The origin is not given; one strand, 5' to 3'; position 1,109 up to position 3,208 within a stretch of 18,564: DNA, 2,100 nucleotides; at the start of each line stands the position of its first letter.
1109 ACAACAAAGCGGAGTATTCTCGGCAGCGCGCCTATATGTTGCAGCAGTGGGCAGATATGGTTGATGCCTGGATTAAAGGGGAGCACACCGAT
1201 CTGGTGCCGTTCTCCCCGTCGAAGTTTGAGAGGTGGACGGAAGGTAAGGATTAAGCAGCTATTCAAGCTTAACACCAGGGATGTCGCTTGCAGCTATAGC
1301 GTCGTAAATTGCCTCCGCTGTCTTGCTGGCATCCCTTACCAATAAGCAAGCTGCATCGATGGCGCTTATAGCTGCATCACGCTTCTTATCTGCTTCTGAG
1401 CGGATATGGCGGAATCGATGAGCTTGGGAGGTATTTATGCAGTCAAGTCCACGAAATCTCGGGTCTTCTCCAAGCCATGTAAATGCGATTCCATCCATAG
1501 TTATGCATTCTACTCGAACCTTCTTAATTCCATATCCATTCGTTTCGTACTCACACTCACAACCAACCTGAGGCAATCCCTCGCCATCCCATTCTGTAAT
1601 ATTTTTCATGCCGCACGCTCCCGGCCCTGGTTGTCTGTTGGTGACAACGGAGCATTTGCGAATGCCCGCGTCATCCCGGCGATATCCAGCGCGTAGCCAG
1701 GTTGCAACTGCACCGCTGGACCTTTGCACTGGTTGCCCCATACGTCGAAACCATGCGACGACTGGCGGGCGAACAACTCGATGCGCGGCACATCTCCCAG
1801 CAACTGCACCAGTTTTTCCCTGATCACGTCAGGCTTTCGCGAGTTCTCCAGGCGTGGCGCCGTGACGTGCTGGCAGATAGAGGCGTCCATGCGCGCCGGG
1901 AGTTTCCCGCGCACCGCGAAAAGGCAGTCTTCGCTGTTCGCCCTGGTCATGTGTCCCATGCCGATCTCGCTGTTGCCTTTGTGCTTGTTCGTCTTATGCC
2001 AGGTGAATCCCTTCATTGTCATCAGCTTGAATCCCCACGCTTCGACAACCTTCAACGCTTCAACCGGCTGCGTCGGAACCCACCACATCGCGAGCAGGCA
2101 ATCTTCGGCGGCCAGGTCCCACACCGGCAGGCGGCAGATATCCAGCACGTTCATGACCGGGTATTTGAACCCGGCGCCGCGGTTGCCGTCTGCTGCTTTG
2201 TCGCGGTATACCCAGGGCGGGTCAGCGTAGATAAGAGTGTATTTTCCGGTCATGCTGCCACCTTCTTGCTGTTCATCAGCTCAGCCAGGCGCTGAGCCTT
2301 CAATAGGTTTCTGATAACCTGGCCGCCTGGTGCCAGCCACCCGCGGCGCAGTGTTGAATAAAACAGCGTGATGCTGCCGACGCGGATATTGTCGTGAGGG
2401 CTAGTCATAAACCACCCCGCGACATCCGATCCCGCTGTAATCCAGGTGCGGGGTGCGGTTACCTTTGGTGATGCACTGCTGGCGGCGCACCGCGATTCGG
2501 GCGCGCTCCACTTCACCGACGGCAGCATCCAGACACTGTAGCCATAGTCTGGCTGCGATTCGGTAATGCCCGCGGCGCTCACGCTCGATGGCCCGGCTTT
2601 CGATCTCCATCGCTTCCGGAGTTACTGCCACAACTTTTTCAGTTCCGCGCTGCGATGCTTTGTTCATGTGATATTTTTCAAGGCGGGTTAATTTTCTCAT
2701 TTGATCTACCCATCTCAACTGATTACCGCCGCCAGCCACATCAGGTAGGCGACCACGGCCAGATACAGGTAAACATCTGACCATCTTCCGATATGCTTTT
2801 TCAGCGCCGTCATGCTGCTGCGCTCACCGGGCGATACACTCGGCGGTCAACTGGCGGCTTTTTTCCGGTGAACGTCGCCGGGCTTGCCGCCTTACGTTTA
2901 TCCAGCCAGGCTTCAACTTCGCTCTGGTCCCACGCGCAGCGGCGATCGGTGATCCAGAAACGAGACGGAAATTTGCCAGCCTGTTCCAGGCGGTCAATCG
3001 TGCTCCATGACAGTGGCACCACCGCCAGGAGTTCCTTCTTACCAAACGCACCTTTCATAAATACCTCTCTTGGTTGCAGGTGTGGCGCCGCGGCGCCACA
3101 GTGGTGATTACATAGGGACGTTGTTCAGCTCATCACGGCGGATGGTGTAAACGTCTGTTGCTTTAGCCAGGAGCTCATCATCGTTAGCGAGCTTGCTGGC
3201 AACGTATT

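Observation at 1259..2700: Translationally coupled four-gene operon: PerC-like regulator, small ORF, DPPW methyltransferase, unknown 116-aa protein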

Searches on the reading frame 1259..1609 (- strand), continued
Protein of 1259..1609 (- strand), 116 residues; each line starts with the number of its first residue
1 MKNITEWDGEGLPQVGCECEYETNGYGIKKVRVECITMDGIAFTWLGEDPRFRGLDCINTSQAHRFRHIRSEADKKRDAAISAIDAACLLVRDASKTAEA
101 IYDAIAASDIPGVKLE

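Call 67: search_protein_families(library=pfam, proteins=[P0152, P0167, P0157, P0129, P0134, P0147, P0170, P0237, P0127, P0206], max_evalue=0.01)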
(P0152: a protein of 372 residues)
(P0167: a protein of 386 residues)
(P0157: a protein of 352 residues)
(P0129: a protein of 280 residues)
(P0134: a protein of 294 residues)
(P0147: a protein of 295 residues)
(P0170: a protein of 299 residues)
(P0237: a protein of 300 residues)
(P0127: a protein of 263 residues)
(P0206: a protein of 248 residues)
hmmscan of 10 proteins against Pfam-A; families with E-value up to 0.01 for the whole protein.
P0152 (372 aa): 0 families

P0167 (386 aa): 0 families

P0157 (352 aa): 0 families

P0129 (280 aa): 0 families

P0134 (294 aa): 0 families

P0147 (295 aa): 0 families

P0170 (299 aa): 0 families

P0237 (300 aa): 0 families

P0127 (263 aa): 0 families

P0206 (248 aa): 0 families

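Call 83: find_related_loci(query=A1, collection=genome_contigs, flank=4000)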
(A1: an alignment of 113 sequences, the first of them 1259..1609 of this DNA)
Query A1 (116 aa) in genome_contigs; peptide patterns used: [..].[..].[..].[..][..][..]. (x = any residue, [..] = any of these).
39 stretches matched a pattern; 11 encode a relative of the query (tblastn E <= 1e-3); 11 distinct loci.
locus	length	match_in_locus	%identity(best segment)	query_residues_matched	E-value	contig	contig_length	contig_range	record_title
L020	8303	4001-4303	78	6-106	3e-51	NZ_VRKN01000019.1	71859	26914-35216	Enterobacter asburiae strain TN152 NODE_19_length_71859_cov_135.785, whole genome shotgun sequence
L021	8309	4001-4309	44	7-116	7e-19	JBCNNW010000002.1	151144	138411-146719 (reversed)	MAG: Pseudescherichia sp. isolate SMAGNO111 Contig2, whole genome shotgun sequence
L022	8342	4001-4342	38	6-116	2e-15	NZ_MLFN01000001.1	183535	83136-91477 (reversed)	Pantoea conspicua strain LMG 24534 Contig0001_, whole genome shotgun sequence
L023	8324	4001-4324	40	6-116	2e-15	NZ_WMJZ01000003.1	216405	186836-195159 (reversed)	Intestinirhabdus alba strain BIT-B35 Scaffold3, whole genome shotgun sequence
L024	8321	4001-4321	37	6-116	2e-14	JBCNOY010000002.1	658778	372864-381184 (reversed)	MAG: Enterobacterales bacterium isolate SMAGNO139 Contig2, whole genome shotgun sequence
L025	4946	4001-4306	35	7-116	4e-14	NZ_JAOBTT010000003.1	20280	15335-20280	Pantoea eucrina strain OsEp_Plm_30P10 Scaffold_3, whole genome shotgun sequence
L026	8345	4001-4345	34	7-116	5e-13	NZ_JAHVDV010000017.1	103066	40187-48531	Yokenella regensburgei strain SA185 Indigo38_contig_17, whole genome shotgun sequence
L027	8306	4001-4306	35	7-115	5e-11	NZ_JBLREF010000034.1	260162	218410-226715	Erwinia tasmaniensis strain PPS120 PPS120_S155_L001_(paired)_contig_34, whole genome shotgun sequence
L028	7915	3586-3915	33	6-116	1e-10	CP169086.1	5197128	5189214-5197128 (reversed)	Enterobacter hormaechei strain B17-3 chromosome, complete genome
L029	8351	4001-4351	33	6-116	6e-10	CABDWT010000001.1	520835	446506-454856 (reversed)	Phytobacter ursingii strain ATCC27989T genome assembly, contig: ATCC27989T_contig_1, whole genome shotgun sequence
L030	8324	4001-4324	39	6-116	3e-15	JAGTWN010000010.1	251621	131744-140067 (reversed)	Candidatus Pantoea haifensis isolate EnvH contig_9, whole genome shotgun sequence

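Call 94: predict_structure(alignment_id=A4)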
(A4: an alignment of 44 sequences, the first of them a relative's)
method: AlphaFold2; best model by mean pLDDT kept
length: 121 residues; sequences in the alignment: 44
mean_pLDDT: 81.9   pTM: 0.58
mean pLDDT of the five models: 81.9, 79.9, 79.3, 78.2, 70.8
residues with pLDDT >= 90: 15; 70-90: 92; 50-70: 11; < 50: 3
segments of 3 or more residues with pLDDT < 50: 1-3
pLDDT, mean of each block of 10 residues (from residue 1): 61 87 85 89 84 72 78 78 85 85 90 87 85
secondary structure, 60 per line:
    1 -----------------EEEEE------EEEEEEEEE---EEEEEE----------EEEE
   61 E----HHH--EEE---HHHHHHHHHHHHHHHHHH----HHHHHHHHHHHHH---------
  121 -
elements in order: E18-22 E29-37 E41-46 E57-61 E71-73 H77-94 H99-111

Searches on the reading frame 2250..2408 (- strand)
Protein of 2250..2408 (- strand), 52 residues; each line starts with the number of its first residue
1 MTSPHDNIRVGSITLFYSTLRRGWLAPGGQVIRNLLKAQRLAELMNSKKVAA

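Call 3: search_protein_families(library=pfam, proteins=[window:2250-2408:-], max_evalue=0.1)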
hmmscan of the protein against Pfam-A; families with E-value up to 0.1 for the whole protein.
window:2250-2408:- (52 aa): 1 family
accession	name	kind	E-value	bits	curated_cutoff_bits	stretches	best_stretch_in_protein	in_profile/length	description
PF07026.16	DUF1317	-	5.9e-22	77.7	22.3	1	1-50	1-50/60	Protein of unknown function (DUF1317)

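Call 4: search_protein_families(library=phrogs, proteins=[window:2250-2408:-], max_evalue=0.1)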
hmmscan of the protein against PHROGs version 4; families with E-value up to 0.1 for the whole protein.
window:2250-2408:- (52 aa): 2 families
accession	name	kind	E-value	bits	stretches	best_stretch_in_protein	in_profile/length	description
phrog_1998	-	unknown function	6.5e-28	97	1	1-52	1-52/54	-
phrog_24051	-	unknown function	0.046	14.7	1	2-43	21-62/80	-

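Call 5: search_protein_families(library=ncbifam, proteins=[window:2250-2408:-], max_evalue=0.1)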
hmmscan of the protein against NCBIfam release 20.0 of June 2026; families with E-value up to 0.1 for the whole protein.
window:2250-2408:- (52 aa): 0 families

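Call 51: search_protein_families(library=padloc, proteins=[window:2250-2408:-], max_evalue=0.1)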
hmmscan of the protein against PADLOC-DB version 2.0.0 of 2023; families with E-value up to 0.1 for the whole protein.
window:2250-2408:- (52 aa): 0 families

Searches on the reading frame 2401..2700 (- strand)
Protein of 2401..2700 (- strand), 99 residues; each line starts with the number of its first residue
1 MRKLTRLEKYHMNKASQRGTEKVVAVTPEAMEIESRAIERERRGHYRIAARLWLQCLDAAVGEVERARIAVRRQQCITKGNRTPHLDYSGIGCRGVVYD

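Call 3: search_protein_families(library=pfam, proteins=[window:2401-2700:-], max_evalue=0.1)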
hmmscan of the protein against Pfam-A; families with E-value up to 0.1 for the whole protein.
window:2401-2700:- (99 aa): 1 family
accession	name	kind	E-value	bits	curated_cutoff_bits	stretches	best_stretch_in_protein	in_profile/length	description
PF06069.16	PerC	-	5.1e-06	27.1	22.6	1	37-85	7-55/90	PerC transcriptional activator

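Call 4: search_protein_families(library=phrogs, proteins=[window:2401-2700:-], max_evalue=0.1)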
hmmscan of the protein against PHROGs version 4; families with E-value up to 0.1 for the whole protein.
window:2401-2700:- (99 aa): 7 families
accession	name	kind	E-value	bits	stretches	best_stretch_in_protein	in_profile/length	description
phrog_868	-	transcription regulation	2.2e-49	166.6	1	1-99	1-99/99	transcriptional activator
phrog_1324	-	transcription regulation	1.6e-07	32.1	1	22-82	89-150/172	transcriptional activator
phrog_994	-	unknown function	6.9e-06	27.4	1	36-85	6-55/93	-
phrog_10396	-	transcription regulation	4.5e-05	24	1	37-83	7-53/69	transcriptional activator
phrog_2227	-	unknown function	0.00033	21.4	1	34-82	18-66/77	-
phrog_2608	-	transcription regulation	0.00056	21.1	1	34-80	18-64/83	transcriptional activator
phrog_33603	-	unknown function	0.016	16.2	1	40-85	10-55/129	-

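Call 5: search_protein_families(library=ncbifam, proteins=[window:2401-2700:-], max_evalue=0.1)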
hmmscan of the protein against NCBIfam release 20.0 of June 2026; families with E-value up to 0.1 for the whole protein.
window:2401-2700:- (99 aa): 1 family
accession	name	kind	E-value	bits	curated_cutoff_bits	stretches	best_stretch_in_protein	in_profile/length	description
NF033650.1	ANR_neg_reg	subfamily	8.4e-06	25.5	32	1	35-79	7-51/54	ANR family transcriptional regulator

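Call 51: search_protein_families(library=padloc, proteins=[window:2401-2700:-], max_evalue=0.1)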
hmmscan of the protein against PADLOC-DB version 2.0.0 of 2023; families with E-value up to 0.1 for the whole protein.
window:2401-2700:- (99 aa): 1 family
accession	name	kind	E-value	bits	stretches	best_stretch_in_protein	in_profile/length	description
PDLC00530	JetD1|JetD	-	0.02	12.2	1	26-84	66-124/391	DUF2220; DUF3322; DUF2399 domain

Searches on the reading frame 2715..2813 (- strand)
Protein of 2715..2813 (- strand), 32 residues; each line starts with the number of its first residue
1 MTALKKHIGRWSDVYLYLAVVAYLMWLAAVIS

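Call 51: search_protein_families(library=padloc, proteins=[window:2715-2813:-], max_evalue=0.1)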
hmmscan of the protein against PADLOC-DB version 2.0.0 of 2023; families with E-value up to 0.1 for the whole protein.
window:2715-2813:- (32 aa): 0 families

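Call 65: search_protein_families(library=phrogs, proteins=[window:2715-2813:-], max_evalue=0.001)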
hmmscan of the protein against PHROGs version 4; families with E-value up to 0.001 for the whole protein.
window:2715-2813:- (32 aa): 1 family
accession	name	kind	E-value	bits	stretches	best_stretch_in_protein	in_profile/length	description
phrog_17484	-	moron, auxiliary metabolic gene and host takeover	1.7e-05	25.6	1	1-31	1-31/38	membrane protein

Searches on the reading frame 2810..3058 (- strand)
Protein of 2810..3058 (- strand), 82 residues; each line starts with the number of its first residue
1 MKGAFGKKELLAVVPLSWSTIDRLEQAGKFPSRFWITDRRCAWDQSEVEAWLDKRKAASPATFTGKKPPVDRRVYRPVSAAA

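Call 3: search_protein_families(library=pfam, proteins=[window:2810-3058:-], max_evalue=0.1)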
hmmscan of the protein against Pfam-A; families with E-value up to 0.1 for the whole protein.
window:2810-3058:- (82 aa): 1 family
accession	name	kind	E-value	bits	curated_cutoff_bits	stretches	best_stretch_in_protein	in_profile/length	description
PF05930.18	Phage_AlpA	-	1.6e-06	28.3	21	1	9-52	8-51/51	Prophage CP4-57 regulatory protein (AlpA)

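Call 4: search_protein_families(library=phrogs, proteins=[window:2810-3058:-], max_evalue=0.1)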
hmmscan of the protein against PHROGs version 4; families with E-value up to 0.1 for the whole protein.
window:2810-3058:- (82 aa): 4 families
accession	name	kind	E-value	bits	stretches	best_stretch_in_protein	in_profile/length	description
phrog_66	-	integration and excision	8.8e-14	53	1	2-71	91-159/412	excisionase and transcriptional regulator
phrog_2790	-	integration and excision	1e-09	39.2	1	8-64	32-88/100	excisionase and transcriptional regulator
phrog_597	-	DNA, RNA and nucleotide metabolism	0.0055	17.7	1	19-58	127-167/200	DNA binding protein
phrog_4909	-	unknown function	0.041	15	1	15-48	28-61/69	-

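Call 5: search_protein_families(library=ncbifam, proteins=[window:2810-3058:-], max_evalue=0.1)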
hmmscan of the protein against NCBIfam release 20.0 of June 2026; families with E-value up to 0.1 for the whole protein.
window:2810-3058:- (82 aa): 0 families
